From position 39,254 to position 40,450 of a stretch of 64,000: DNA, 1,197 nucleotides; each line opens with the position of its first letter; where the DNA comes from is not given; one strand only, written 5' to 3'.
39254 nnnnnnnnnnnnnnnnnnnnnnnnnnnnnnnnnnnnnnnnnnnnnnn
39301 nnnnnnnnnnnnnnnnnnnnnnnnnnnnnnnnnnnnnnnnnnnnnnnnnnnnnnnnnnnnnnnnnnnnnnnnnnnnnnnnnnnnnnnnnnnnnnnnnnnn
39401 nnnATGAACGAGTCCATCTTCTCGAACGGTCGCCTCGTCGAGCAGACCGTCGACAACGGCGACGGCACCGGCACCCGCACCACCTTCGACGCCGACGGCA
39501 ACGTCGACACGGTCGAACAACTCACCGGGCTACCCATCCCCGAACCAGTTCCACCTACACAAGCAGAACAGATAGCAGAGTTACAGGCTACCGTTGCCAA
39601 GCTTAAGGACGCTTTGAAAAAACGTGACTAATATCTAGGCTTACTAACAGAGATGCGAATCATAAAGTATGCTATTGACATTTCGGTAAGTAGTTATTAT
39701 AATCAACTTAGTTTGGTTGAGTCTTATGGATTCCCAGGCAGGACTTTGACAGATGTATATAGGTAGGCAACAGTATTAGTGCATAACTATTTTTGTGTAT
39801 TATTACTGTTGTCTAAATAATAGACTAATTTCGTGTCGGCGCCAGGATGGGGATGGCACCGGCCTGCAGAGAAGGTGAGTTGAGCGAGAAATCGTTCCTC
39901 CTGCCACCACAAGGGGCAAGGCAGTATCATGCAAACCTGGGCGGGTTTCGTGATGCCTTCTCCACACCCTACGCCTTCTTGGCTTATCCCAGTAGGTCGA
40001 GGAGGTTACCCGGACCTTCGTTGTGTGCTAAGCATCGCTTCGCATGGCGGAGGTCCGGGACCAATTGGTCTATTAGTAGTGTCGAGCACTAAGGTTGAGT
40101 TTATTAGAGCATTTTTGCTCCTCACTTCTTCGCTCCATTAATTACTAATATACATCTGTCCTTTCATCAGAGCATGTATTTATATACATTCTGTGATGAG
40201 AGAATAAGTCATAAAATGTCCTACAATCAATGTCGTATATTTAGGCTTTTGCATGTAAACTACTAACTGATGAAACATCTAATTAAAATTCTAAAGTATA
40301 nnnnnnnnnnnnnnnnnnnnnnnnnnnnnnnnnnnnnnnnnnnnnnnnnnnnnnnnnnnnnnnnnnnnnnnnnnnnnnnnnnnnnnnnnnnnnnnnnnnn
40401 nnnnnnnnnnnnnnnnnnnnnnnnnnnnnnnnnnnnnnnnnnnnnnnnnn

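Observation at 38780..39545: High-GC module spliced in frame into a low-GC tail-fibre-like gene and its partner gene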

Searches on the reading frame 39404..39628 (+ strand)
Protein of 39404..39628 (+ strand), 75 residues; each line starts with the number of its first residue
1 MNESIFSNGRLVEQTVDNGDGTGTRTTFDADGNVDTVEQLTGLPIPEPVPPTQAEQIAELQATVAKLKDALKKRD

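Call 14: search_protein_families(library=pfam, proteins=[window:39404-39628:+], max_evalue=1)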
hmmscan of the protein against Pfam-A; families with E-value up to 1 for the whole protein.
seq(75 aa): 1 family
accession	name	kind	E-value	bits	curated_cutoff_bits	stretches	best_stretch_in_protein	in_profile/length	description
PF23235.1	WH3_Lhr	-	0.19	12.5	27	1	28-47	22-41/95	Large helicase-related protein, winged-helix domain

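Call 15: search_protein_families(library=phrogs, proteins=[window:39404-39628:+], max_evalue=1)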
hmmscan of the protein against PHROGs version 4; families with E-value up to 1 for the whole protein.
seq(75 aa): 0 families
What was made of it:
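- On Tail-fibre assembly chaperone (Tfa / gp38-like) for the 75-aa ORF: No Pfam hit above noise and no PHROG hit (calls 14, 15).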

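Call 29: find_homologous_proteins(query=window:39404-39628:+, max_evalue=0.1)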
Query seq(75 aa) (75 aa): 506 proteins with E <= 0.1 among 507 candidates; the best 120 are listed.
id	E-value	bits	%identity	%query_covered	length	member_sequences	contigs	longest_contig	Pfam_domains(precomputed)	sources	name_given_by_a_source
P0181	5.6e-41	155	100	100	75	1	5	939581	-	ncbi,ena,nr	ncbi:MAG: hypothetical protein H6793_03590 [Candidatus Nomurabacteria bacterium]|nr:MAG: hypothetica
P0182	1.3e-25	106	73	100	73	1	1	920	-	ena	-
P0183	4.9e-25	105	68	100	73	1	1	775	-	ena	-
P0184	1.4e-24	103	72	95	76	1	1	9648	-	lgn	-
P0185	3.8e-24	102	71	100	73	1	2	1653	-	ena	-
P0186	1.1e-23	100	72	92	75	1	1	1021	-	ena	-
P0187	1.1e-23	100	68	100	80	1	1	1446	-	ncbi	-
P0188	7.1e-23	98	61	100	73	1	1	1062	-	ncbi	-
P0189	9.7e-23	97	66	100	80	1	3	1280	-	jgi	jgi:hypothetical protein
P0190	1.3e-22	97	71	88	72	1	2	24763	-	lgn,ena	-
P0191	1.6e-22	97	68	100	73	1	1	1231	-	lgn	-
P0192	2.9e-22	96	67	100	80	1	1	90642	-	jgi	jgi:hypothetical protein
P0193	3.3e-22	96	69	100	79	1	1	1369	-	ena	-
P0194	3.5e-22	96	62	97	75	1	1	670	-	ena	-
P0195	6.4e-22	95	91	57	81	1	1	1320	-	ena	-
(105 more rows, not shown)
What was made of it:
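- On Tail-fibre assembly chaperone (Tfa / gp38-like) for the 75-aa ORF: One source labels a relative 'YD repeat-containing protein' (call 29).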

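Call 31: find_encoding_contigs(protein=P0192, flank=10000, max_places=2)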
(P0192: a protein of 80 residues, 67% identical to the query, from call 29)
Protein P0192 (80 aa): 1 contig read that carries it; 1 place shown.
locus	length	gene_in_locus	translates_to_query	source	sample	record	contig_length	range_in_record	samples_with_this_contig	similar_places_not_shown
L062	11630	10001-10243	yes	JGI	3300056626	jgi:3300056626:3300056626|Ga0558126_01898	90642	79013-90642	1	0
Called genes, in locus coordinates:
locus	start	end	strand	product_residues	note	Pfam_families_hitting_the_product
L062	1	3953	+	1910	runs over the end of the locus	-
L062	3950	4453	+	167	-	-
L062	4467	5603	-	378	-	PF12323:HTH_OrfB_IS605 (weak), PF01385:OrfB_IS605, PF07282:Cas12f1-like_TNB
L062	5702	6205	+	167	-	-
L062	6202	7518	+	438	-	-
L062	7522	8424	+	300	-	-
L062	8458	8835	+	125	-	-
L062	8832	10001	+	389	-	-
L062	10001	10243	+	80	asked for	-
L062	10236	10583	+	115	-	-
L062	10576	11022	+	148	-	PF02839:CBM_5_12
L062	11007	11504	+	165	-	-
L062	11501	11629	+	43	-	?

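Call 32: find_encoding_contigs(protein=P0190, flank=10000, max_places=2)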
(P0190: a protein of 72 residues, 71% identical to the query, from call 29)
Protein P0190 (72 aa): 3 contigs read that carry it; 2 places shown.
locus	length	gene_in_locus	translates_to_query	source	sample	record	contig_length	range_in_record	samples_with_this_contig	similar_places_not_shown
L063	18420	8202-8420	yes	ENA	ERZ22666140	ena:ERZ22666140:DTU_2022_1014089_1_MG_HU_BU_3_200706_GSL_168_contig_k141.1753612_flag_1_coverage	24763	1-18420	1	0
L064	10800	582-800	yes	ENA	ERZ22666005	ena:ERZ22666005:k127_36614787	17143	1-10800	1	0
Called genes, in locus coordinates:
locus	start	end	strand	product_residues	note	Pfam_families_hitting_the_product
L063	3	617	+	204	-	?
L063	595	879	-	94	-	-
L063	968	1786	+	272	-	-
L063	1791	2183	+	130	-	-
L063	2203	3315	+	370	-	PF03864:Phage_cap_E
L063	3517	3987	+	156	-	-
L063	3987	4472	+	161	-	-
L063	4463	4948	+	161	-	-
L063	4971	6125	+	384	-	PF13692:Glyco_trans_1_4 (weak)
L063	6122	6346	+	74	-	-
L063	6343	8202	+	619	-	-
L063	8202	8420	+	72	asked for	-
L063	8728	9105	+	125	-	-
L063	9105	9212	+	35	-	-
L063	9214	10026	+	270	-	-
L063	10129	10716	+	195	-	-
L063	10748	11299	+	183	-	-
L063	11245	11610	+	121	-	-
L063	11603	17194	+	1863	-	-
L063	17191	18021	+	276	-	PF22768:SPP1_Dit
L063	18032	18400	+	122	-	PF23140:Gp80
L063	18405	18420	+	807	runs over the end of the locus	-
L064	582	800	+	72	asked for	-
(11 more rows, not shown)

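Call 34: find_encoding_contigs(protein=P0184, flank=10000, max_places=2)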
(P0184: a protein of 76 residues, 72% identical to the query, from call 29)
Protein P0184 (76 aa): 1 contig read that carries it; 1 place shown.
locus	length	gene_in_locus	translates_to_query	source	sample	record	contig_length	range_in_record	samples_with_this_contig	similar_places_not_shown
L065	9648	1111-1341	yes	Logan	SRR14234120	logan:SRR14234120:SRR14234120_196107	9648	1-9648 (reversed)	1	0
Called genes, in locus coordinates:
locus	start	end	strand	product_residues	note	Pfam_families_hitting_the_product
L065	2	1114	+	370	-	?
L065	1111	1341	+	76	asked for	-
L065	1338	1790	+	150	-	PF02839:CBM_5_12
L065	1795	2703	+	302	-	-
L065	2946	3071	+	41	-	-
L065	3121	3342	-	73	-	-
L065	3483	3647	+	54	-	-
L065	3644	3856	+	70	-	-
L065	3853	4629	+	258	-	-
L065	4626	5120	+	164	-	-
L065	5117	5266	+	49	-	-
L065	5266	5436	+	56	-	-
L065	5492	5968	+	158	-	-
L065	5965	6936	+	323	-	PF09588:YqaJ (weak)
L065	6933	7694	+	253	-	-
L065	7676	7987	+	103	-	-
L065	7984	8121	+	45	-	-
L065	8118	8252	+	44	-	-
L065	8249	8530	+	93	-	-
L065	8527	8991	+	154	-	PF05866:RusA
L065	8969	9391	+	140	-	-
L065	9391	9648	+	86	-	?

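Call 49: find_related_loci(query=window:39404-39628:+, collection=viral_contigs, flank=10000)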
Query seq(75 aa) (75 aa) in viral_contigs; peptide patterns used: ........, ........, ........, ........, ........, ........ (x = any residue, [..] = any of these).
121 stretches matched a pattern; 12 encode a relative of the query (tblastn E <= 1e-3); 12 distinct loci.
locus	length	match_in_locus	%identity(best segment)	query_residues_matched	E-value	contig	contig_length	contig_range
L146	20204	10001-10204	62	8-75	7e-23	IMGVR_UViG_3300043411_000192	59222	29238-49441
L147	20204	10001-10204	65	1-70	6e-23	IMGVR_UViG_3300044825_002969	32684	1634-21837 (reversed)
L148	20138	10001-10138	77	4-50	2e-20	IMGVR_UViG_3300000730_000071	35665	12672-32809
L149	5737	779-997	59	1-75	1e-18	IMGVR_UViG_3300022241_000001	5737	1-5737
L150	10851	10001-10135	73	7-50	4e-17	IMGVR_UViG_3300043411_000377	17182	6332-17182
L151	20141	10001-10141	62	1-50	1e-14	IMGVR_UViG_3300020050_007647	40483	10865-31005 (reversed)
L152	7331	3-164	59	17-72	6e-14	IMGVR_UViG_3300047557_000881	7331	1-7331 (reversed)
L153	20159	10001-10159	52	8-67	2e-13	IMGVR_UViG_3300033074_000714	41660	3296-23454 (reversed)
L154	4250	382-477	75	14-45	4e-13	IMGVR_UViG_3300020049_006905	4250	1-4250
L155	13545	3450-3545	75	14-45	4e-13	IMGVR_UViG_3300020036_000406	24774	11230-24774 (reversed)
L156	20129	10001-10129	60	5-47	1e-12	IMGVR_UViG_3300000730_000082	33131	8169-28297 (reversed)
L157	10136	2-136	52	28-75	3e-6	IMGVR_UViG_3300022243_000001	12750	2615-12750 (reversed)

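Call 61: search_protein_families(library=pfam, proteins=[L062:8832-9998:+], max_evalue=0.01)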
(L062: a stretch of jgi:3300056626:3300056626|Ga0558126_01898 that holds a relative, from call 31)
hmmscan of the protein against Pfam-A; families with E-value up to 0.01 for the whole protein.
L062:8832-9998:+ (389 aa): 0 families

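Call 70: search_dna_similar(query=L063:2203-3312:+, collection=phages, mode=protein, max_evalue=0.00001, max_rows=15)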
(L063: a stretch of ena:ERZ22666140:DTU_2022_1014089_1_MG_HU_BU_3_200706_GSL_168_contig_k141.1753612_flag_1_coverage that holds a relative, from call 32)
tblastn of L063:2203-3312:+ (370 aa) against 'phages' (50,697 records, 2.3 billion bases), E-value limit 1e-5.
Records with a match: 299; places in all: 299; records where one place covers at least 80% of the query: 244.
Best place of each record, by identity: <60% 299.
By first word of the organism name: Gordonia 78; Streptococcus 70; Mycobacterium 40; Arthrobacter 32; Bacillus 16; Lactobacillus 13; Corynebacterium 13; Streptomyces 9; Clostridium 3; Lacticaseibacillus 3; and 11 more.
By host as written in the record: Gordonia terrae 3612 63; Streptococcus thermophilus 37; Mycobacterium smegmatis mc2 155 22; Corynebacterium vitaeruminis NCIB 9291 13; Arthrobacter globiformis B-2979 10; Arthrobacter globiformis NRRL B-2979 SEA 10; - 9; Lactobacillus paracasei 9; and 75 more.
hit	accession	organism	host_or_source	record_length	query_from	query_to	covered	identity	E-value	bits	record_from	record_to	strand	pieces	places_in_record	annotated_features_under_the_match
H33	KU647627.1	Arthrobacter phage Kitkat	Arthrobacter sp. ATCC 21022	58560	3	368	99%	49.2%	2e-99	328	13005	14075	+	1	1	25: major capsid protein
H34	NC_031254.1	Arthrobacter phage Kitkat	Arthrobacter sp. ATCC 21022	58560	3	368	99%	49.2%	2e-99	328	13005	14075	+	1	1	25: major head protein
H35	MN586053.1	Arthrobacter phage BeatusComedenti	Arthrobacter sp. ATCC 21022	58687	3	368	99%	49.2%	2e-99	328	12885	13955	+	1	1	24: major capsid protein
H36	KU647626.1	Arthrobacter phage KellEzio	Arthrobacter sp. ATCC 21022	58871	3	368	99%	48.6%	4e-99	327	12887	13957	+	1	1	24: major capsid protein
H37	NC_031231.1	Arthrobacter phage KellEzio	Arthrobacter sp. ATCC 21022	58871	3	368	99%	48.6%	4e-99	327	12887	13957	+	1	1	24: major head protein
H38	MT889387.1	Arthrobacter phage DanielleIgnace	Arthrobacter sp. 68b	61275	3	368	99%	45.4%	7e-93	309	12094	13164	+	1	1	17: major capsid protein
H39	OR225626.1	Clostridium phage LPCPA58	-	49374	4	364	98%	29.8%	3e-37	148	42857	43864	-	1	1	hypothetical protein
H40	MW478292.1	Clostridium phage vB_CpeS-1181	Clostridium perfringens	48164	4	364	98%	29.2%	3e-35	142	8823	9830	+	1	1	major capsid protein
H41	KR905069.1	Lactobacillus phage iLp84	Lactobacillus paracasei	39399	7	368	98%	28.7%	3e-28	122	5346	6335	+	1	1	major capsid protein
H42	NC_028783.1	Lactobacillus phage iLp84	Lactobacillus paracasei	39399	7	368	98%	28.7%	3e-28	122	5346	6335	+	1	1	major head protein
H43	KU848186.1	Lactobacillus phage PLE3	Lactobacillus casei BL23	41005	7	368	98%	28.7%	3e-28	122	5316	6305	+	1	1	major capsid protein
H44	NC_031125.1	Lactobacillus phage PLE3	Lactobacillus casei BL23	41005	7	368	98%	28.7%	3e-28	122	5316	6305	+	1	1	major head protein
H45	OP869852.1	Lacticaseibacillus phage R26.9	Lacticaseibacillus rhamnosus LMG 23551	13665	7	368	98%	28.7%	4e-28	121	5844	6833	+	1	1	hypothetical protein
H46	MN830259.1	Lactobacillus phage JNU_P10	Lactobacillus paracasei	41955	7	368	98%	28.7%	4e-28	121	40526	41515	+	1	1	minor capsid protein E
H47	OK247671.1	Clostridium phage vB_CpeS_BG3P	Clostridium perfringens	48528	4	364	98%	28.8%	3e-37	148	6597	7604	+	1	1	major capsid protein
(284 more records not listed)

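Call 85: search_dna_similar(query=L155:80-889:+, collection=phages, mode=protein, max_evalue=0.00001, max_rows=10)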
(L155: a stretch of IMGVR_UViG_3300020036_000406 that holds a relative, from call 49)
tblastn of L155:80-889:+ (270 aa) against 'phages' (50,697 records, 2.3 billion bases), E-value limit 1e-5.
No match.
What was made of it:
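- Their hosts are unknown; the L155 lysin has no match among isolated phages (call 85).
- Tried and rejected: The host of the mid-GC mosaic phages could not be inferred; the L155 lysin had no match (call 85).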

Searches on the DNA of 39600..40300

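Call 8: search_rna_families(source=window, start=39600, end=40300, threshold=evalue, max_evalue=10, show_alignments=2)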
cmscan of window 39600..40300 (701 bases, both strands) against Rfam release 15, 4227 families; matches with E-value up to 10: 7.
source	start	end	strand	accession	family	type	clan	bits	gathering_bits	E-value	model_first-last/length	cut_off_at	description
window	40138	40230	-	RF04263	MIR2593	Gene; miRNA;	-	16.7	96.2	8.4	1-116/116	no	MIR2593 microRNA precursor family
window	40157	40206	+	RF03609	mir-5470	Gene; miRNA;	-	15.9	98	3.7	1-81/81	no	mir-5470 microRNA precursor family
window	39720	39826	+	RF03530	bglG-cis-reg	Cis-reg;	-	15.2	80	7.7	1-137/137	no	cis-regulatory element of the bglG/LicT operon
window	40151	40211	+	RF00656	mir-205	Gene; miRNA;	-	14.6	55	2.2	1-75/75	no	mir-205 microRNA precursor family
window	39829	39911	+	RF02674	AsdA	Gene; antisense;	-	14.1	52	4.6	1-81/81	no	antisense RNA of dnaA mRNA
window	39620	39714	-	RF01209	snR76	Gene; snRNA; snoRNA; CD-box;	CL00071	14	55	8.8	1-101/101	no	Small nucleolar RNA snR76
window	40113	40190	+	RF02218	ZNRD1-AS1_1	Gene; lncRNA;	-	13.6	50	5.1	1-68/68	no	ZNRD1 antisense RNA 1 conserved region 1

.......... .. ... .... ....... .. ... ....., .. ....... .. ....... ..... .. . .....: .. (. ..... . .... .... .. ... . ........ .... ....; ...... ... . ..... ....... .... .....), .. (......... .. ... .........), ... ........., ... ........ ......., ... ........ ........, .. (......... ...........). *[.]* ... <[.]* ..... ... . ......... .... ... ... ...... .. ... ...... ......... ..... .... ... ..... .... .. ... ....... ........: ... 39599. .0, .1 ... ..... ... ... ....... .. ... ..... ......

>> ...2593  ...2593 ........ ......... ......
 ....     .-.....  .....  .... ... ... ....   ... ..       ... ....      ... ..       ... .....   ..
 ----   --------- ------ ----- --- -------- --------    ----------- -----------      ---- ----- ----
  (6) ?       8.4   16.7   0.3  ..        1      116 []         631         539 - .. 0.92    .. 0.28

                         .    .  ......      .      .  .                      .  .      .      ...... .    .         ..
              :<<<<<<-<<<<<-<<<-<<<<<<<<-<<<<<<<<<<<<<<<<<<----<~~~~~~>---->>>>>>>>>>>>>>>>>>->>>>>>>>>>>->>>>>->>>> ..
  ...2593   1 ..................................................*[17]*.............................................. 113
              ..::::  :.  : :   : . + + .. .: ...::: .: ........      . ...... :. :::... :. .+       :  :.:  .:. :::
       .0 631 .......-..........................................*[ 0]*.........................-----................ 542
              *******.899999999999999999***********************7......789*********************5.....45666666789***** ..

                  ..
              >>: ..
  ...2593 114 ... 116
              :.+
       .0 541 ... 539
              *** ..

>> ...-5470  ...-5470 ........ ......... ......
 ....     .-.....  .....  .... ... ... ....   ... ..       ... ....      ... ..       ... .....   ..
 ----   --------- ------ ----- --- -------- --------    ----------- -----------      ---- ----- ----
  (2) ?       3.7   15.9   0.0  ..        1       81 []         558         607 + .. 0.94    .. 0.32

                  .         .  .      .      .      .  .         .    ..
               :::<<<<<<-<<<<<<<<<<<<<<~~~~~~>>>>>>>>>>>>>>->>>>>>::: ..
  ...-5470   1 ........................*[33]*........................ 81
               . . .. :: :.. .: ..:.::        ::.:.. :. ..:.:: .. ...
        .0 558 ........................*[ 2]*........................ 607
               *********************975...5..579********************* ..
